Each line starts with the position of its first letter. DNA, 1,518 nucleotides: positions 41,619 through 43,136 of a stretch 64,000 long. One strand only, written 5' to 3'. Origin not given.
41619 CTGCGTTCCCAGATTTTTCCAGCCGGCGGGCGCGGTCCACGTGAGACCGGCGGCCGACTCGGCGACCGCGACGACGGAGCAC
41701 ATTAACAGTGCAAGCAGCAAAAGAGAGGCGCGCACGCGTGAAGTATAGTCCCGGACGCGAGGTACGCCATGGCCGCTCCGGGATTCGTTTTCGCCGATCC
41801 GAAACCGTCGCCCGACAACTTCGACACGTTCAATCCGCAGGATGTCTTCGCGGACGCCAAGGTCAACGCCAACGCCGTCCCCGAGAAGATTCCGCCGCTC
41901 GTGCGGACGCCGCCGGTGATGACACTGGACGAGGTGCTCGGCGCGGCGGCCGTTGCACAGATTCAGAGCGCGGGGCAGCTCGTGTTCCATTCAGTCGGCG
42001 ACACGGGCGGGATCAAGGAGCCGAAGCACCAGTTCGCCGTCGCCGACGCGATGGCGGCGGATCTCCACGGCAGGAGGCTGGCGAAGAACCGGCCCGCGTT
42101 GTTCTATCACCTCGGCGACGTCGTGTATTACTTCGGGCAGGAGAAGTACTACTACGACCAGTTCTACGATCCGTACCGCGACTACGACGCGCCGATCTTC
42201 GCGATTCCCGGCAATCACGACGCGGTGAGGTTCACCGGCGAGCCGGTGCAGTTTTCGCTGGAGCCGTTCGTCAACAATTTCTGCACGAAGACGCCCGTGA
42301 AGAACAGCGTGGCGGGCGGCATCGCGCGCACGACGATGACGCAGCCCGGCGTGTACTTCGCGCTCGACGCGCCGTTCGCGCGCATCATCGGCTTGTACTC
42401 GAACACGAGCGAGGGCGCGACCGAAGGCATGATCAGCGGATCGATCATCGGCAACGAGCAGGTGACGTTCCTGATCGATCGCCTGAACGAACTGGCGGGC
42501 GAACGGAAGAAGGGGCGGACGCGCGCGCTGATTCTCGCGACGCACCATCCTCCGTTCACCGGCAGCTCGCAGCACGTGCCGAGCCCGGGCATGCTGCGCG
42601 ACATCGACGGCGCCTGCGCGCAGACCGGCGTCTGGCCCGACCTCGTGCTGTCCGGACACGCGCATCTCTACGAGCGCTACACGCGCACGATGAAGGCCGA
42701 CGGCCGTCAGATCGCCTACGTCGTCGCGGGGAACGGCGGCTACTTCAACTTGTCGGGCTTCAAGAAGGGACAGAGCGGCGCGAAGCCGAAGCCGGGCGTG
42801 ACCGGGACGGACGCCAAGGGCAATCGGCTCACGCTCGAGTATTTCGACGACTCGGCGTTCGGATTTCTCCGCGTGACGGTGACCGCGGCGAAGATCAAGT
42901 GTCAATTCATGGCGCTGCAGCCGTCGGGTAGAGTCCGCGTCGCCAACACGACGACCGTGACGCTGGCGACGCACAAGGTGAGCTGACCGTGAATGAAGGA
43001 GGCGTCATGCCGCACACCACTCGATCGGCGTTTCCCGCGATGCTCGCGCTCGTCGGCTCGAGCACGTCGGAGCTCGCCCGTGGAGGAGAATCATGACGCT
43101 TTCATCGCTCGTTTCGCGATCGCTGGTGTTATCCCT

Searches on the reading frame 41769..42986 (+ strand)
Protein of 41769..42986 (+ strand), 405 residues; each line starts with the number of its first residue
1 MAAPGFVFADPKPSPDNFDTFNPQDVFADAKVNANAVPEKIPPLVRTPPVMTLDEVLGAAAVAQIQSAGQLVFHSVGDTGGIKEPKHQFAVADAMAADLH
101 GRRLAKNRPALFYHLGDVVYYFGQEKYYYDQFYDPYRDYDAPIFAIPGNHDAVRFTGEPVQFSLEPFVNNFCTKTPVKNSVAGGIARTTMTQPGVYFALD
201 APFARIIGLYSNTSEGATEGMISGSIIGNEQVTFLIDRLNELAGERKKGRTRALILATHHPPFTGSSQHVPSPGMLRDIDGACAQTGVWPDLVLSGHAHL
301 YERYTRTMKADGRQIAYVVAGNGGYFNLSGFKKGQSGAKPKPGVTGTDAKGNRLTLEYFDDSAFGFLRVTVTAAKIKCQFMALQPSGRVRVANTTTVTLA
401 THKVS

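Call 54: search_protein_families(library=pfam, proteins=[window:41769-42986:+], max_evalue=0.0001)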
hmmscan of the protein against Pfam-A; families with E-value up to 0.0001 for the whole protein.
window:41769-42986:+ (405 aa): 1 family
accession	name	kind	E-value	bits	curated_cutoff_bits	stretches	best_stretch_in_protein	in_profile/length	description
PF00149.33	Metallophos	-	1.7e-12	48.6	21.5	1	77-300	7-190/191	Calcineurin-like phosphoesterase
